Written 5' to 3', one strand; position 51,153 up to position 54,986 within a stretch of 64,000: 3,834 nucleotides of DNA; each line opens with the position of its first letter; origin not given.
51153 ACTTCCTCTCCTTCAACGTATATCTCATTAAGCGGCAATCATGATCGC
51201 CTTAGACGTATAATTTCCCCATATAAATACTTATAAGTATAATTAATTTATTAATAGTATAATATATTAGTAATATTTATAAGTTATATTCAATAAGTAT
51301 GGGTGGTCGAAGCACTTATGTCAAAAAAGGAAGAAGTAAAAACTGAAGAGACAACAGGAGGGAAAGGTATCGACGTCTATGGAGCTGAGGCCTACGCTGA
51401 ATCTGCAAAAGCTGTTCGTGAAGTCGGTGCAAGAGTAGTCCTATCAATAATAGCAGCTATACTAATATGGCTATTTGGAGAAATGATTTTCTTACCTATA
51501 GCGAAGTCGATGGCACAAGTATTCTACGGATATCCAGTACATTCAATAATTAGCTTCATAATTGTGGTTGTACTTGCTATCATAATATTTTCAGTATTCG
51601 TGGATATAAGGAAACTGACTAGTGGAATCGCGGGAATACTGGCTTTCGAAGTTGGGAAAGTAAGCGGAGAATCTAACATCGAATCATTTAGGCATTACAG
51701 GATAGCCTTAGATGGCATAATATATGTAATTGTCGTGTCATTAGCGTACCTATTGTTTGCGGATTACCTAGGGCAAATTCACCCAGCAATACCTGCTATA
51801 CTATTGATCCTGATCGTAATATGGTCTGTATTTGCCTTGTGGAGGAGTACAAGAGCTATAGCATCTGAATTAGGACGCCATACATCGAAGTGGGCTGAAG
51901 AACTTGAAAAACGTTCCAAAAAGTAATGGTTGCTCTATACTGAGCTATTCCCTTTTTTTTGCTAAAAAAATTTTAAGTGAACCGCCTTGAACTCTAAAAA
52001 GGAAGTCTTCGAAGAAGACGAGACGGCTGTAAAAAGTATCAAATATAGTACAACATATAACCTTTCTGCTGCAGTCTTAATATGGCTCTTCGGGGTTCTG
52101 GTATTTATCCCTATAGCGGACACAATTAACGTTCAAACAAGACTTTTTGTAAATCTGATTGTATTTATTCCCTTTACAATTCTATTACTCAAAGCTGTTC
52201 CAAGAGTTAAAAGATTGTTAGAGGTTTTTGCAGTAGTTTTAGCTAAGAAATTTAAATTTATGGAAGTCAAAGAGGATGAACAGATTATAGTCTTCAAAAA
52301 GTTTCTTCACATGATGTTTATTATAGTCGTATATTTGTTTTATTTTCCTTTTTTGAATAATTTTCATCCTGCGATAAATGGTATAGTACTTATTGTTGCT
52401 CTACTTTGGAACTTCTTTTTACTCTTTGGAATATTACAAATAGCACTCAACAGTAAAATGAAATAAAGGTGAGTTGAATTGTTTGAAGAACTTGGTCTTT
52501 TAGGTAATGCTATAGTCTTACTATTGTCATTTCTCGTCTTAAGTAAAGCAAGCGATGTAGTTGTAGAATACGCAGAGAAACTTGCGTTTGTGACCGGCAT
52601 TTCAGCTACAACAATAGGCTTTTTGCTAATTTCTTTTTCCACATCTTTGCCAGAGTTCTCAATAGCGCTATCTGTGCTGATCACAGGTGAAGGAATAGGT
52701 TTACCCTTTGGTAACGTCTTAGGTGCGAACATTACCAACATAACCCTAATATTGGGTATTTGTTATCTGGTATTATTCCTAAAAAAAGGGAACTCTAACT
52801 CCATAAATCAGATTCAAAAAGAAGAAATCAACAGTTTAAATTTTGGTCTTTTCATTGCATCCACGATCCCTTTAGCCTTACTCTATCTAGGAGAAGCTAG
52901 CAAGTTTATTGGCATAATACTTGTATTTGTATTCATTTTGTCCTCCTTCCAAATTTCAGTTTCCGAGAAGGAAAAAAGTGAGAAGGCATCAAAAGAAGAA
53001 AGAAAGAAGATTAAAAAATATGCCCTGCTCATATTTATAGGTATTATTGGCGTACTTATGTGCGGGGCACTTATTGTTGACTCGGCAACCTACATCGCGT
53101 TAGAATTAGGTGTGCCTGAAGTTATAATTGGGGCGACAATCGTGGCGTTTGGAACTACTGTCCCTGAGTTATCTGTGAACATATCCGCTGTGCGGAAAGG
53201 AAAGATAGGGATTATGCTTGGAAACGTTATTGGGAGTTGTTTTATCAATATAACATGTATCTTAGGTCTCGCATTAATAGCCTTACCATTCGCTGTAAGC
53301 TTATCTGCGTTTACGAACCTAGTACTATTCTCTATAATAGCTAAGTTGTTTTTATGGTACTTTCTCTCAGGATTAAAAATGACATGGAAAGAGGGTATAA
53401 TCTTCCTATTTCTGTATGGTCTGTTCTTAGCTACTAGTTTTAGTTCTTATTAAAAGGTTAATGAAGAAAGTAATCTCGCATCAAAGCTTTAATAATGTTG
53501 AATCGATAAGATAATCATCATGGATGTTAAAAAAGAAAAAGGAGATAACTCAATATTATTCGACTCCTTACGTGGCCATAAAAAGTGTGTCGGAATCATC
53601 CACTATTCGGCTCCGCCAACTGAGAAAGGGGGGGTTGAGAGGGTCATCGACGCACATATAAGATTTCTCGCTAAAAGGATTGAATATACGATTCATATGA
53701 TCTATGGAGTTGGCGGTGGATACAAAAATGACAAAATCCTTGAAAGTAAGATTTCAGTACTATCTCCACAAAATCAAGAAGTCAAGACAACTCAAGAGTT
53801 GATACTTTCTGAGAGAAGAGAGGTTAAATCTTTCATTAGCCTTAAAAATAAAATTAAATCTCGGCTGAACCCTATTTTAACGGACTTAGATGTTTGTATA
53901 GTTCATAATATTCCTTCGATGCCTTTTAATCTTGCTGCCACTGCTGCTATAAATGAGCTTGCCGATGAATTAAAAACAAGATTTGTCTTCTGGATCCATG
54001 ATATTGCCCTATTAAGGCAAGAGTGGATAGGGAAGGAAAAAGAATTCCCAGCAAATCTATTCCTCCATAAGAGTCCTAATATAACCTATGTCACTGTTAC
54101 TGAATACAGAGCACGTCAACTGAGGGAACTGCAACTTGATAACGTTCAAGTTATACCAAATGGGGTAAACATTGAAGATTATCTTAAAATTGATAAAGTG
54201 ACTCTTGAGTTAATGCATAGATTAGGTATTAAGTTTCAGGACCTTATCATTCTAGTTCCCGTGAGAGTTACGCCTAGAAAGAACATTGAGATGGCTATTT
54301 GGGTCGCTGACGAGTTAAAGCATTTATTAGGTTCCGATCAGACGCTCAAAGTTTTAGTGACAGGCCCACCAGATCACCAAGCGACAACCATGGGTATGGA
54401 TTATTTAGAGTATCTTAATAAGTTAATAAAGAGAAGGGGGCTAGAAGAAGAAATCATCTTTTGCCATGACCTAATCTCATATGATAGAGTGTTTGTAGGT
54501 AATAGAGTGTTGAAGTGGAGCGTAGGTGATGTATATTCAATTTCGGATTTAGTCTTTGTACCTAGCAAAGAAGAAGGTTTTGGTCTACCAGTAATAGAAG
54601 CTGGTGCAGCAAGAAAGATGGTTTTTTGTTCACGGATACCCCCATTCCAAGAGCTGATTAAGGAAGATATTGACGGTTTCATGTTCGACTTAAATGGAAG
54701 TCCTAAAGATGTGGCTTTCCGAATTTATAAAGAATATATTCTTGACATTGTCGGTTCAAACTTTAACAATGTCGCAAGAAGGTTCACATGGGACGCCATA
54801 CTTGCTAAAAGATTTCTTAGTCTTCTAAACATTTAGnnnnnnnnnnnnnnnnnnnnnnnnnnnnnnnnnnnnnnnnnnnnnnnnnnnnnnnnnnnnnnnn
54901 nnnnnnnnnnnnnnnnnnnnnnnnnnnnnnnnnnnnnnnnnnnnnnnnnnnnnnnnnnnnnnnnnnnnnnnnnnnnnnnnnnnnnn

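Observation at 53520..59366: Five-gene cluster with two GpgS/MpgS-like GT-A synthases, a HAD phosphatase and two GT4 glycosyltransferases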

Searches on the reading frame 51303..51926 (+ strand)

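Call 38: search_protein_families(library=pfam, proteins=[window:51303-51926:+], max_evalue=0.01)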
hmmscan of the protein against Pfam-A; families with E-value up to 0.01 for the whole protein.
window:51303-51926:+ (207 aa): 1 family
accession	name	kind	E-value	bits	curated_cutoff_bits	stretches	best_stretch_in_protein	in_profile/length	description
PF20990.2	DUF2207_C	-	0.0011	19.1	33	0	132-194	137-199/247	Predicted membrane protein (DUF2207) C-terminal domain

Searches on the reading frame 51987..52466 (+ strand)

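Call 38: search_protein_families(library=pfam, proteins=[window:51987-52466:+], max_evalue=0.01)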
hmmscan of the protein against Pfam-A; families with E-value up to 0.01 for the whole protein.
window:51987-52466:+ (159 aa): 1 family
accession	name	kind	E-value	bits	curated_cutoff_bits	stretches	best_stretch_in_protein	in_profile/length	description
PF23417.1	STING_TM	-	0.0054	17.5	28.1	0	15-61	39-82/109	STING transmembrane domain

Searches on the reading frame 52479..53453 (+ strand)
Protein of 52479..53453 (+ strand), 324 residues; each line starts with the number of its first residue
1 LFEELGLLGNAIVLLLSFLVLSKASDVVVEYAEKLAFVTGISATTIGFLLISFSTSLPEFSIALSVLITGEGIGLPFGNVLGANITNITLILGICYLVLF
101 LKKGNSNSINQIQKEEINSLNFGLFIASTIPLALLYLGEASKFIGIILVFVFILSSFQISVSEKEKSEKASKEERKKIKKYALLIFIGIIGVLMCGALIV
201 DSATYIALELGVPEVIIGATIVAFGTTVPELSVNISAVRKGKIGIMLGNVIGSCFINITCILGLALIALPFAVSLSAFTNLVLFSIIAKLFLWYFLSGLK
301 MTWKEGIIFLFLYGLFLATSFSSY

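Call 4: search_protein_families(library=ncbifam, proteins=[window:52479-53453:+], max_evalue=0.01)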
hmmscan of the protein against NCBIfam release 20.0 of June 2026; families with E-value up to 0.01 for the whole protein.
window:52479-53453:+ (324 aa): 6 families
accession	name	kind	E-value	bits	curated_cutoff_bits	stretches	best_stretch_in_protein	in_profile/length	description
TIGR00367.1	TIGR00367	hypoth_equivalog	1.6e-40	139.1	179.65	1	13-314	7-310/312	calcium/sodium antiporter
NF008005.0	PRK10734.1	equivalog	6.5e-30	104.4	432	1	12-293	6-291/325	calcium/sodium antiporter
TIGR00846.1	caca2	superfamily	1.4e-07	30.7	317.45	1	10-321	36-372/372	calcium/proton exchanger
TIGR00927.1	2A1904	subfamily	1.7e-05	22.7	710.1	1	175-293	1040-1161/1209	K+-dependent Na+/Ca+ exchanger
TIGR00378.1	cax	equivalog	2e-05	24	211.15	1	8-315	16-343/349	calcium/proton exchanger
TIGR00845.1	caca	equivalog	7.5e-05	20.7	679.85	1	185-266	754-834/921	sodium/calcium exchanger 1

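Call 5: search_protein_families(library=pfam, proteins=[window:52479-53453:+], max_evalue=0.01)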
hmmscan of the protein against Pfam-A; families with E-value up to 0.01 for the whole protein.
window:52479-53453:+ (324 aa): 1 family
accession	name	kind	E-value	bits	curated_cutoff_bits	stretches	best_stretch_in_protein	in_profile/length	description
PF01699.29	Na_Ca_ex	-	6.3e-48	163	24.9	2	181-321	2-150/151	Sodium/calcium exchanger protein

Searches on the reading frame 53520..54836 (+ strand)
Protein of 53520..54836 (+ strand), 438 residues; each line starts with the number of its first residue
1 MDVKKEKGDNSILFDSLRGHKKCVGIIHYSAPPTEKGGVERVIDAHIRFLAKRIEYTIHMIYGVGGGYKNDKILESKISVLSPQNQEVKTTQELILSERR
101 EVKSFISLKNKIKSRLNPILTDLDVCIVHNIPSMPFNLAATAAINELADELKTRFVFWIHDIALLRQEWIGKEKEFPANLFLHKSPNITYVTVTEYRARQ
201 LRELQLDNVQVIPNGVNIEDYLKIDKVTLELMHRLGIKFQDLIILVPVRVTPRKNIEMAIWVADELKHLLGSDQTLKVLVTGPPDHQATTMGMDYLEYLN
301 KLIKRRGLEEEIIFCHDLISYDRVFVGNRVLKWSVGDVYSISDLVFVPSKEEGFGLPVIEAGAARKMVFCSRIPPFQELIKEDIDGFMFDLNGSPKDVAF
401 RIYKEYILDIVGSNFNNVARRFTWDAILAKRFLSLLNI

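Call 4: search_protein_families(library=ncbifam, proteins=[window:53520-54836:+], max_evalue=0.01)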
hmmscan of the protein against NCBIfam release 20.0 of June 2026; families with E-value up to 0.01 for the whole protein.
window:53520-54836:+ (438 aa): 15 families
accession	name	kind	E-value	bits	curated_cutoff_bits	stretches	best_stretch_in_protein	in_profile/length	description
NF041101.1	manno_glu_gly_synth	equivalog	1.3e-19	70.2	640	1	99-381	75-359/431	mannosylglucosylglycerate synthase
TIGR03999.1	thiol_BshA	equivalog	6e-12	45.2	273.7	1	114-392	74-323/375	N-acetyl-alpha-D-glucosaminyl L-malate synthase BshA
NF012028.0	PRK15484.1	subfamily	5.4e-11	42.2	618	1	204-399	158-335/380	lipopolysaccharide N-acetylglucosaminyltransferase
TIGR03449.1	mycothiol_MshA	equivalog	3.9e-10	39.2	462.5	1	204-392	185-354/406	D-inositol-3-phosphate glycosyltransferase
TIGR04047.1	MSMEG_0565_glyc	hypoth_equivalog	9.1e-10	38.1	259.85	1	190-427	142-363/373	MSMEG_0565 family glycosyltransferase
NF038229.1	Glyco4_Geo_Pelo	equivalog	1.9e-07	30.5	400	1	332-391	228-287/338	GPMC system family 4 glycosyltransferase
NF053513.1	Gtran_IagA_BgsA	equivalog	8e-07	28.4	460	1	336-385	230-279/333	LTA glycolipid anchor biosynthesis glycosyltransferase, IagA/BgsA family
TIGR02149.1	glgA_Coryne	subfamily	1.3e-06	27.8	302.4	1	203-407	165-349/391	glycogen synthase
NF053787.1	GlcN_PG_synth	equivalog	1.3e-06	27.5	480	0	195-267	152-223/361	N-acetylglucosaminyl phosphatidylglycerol synthase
NF038255.1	exopoly_VpsD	equivalog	1.3e-06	27.5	300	1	189-372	159-313/381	VpsD family glycosyltransferase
TIGR04063.1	stp3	hypoth_equivalog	8e-06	25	442.05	1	202-402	175-354/397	TIGR04063 family PEP-CTERM/XrtA system glycosyltransferase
NF038295.1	EPS_HpsP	equivalog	4.9e-05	22.5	550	1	210-428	179-377/388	hormogonium polysaccharide biosynthesis glycosyltransferase HpsP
NF047684.1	TeichurnBiosyTuaC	equivalog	0.00022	20.3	550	0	322-382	270-330/391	teichuronic acid biosynthesis protein TuaC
NF049987.1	DaglGlyslTfaseDgs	equivalog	0.0034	16.4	500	0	338-405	228-295/332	processive diacylglycerol alpha-glucosyltransferase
NF007640.0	PRK10307.1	subfamily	0.0091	14.9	276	0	164-268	151-256/411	WcaI family glycosyltransferase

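Call 5: search_protein_families(library=pfam, proteins=[window:53520-54836:+], max_evalue=0.01)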
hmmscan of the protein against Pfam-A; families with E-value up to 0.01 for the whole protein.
window:53520-54836:+ (438 aa): 3 families
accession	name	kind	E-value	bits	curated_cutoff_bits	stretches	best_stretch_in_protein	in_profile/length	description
PF00534.26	Glycos_transf_1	-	1e-17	64.7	26.4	1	234-402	8-152/172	Glycosyl transferases group 1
PF13692.12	Glyco_trans_1_4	-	5e-10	40.2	27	1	256-400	14-134/142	Glycosyl transferases group 1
PF13439.12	Glyco_transf_4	-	1.5e-08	35.3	28.5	1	37-219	2-169/170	Glycosyltransferase Family 4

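Call 46: find_homologous_proteins(query=window:53520-54836:+)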
Query window:53520-54836:+ (438 aa): 1542 proteins with E <= 0.001 among 8000 candidates; the best 120 are listed.
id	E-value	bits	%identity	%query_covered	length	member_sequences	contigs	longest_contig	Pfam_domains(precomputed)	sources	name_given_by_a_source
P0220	2.3e-292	987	100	100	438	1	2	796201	PF00534.27,PF13439.13,PF13692.13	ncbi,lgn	ncbi:MAG: glycosyltransferase family 4 protein [Nitrososphaeria archaeon]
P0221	2.4e-261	885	89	100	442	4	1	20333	PF00534.27,PF13439.13,PF13692.13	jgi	-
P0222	6.6e-180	617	61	100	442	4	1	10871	PF00534.27,PF13439.13,PF13692.13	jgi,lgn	jgi:glycosyltransferase involved in cell wall biosynthesis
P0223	1.2e-174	599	62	95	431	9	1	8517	PF00534.27,PF13439.13,PF13692.13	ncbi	ncbi:MAG: glycosyltransferase family 4 protein [Nitrososphaeria archaeon]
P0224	1.9e-174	599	63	95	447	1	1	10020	PF00534.27,PF13439.13,PF13692.13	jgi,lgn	jgi:glycosyltransferase involved in cell wall biosynthesis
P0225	1.6e-173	596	61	95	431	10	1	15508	PF00534.27,PF13439.13,PF13692.13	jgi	jgi:glycosyltransferase involved in cell wall biosynthesis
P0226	3.1e-173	595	62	95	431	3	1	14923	PF00534.27,PF13439.13,PF13692.13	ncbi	ncbi:MAG: glycosyltransferase family 4 protein [Nitrososphaeria archaeon]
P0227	5.0e-165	568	59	93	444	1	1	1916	PF00534.27,PF13439.13,PF13692.13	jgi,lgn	jgi:glycosyltransferase involved in cell wall biosynthesis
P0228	1.9e-158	546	58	92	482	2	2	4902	PF00534.27,PF13439.13,PF13692.13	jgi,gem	-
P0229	1.6e-157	543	52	95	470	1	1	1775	PF00534.27,PF13439.13,PF13692.13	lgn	-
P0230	7.4e-157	541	57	95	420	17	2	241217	PF00534.27,PF13439.13,PF13692.13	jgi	jgi:glycosyltransferase involved in cell wall biosynthesis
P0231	2.5e-155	536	57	92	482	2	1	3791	PF00534.27,PF13439.13,PF13692.13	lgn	-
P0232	2.2e-154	533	57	95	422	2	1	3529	PF00534.27,PF13439.13,PF20706.4,PF13692.13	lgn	-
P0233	6.4e-154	531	55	95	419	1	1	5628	PF00534.27,PF13439.13,PF13692.13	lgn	-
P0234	8.9e-151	521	54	95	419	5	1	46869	PF00534.27,PF13439.13,PF13692.13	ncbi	ncbi:MAG: glycosyltransferase family 4 protein [Candidatus Bathyarchaeia archaeon]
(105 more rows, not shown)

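Call 47: search_solved_structures(query=window:53520-54836:+, max_evalue=0.001)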
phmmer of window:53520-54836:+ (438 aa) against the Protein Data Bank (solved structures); distinct sequences matched with E-value up to 0.001: 7.
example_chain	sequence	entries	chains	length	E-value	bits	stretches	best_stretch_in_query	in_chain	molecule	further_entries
5i45_A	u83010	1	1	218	7.9e-07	31.5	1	287-394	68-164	Glycosyl transferases group 1 family protein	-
5d00_A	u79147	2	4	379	6.4e-05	25.2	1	334-393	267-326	N-acetyl-alpha-D-glucosaminyl L-malate synthase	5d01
6n1x_A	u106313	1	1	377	0.00017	23.8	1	324-423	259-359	Glycosyltransferase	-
6d9t_A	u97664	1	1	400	0.0002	23.6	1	324-423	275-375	Glycosyl transferase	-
7mi0_A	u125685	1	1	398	0.0003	23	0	336-415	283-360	Glycosyltransferase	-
3c4q_A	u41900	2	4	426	0.00059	22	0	206-429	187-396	Predicted glycosyltransferases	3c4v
3c48_A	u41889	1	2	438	0.00065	21.9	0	206-429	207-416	Predicted glycosyltransferases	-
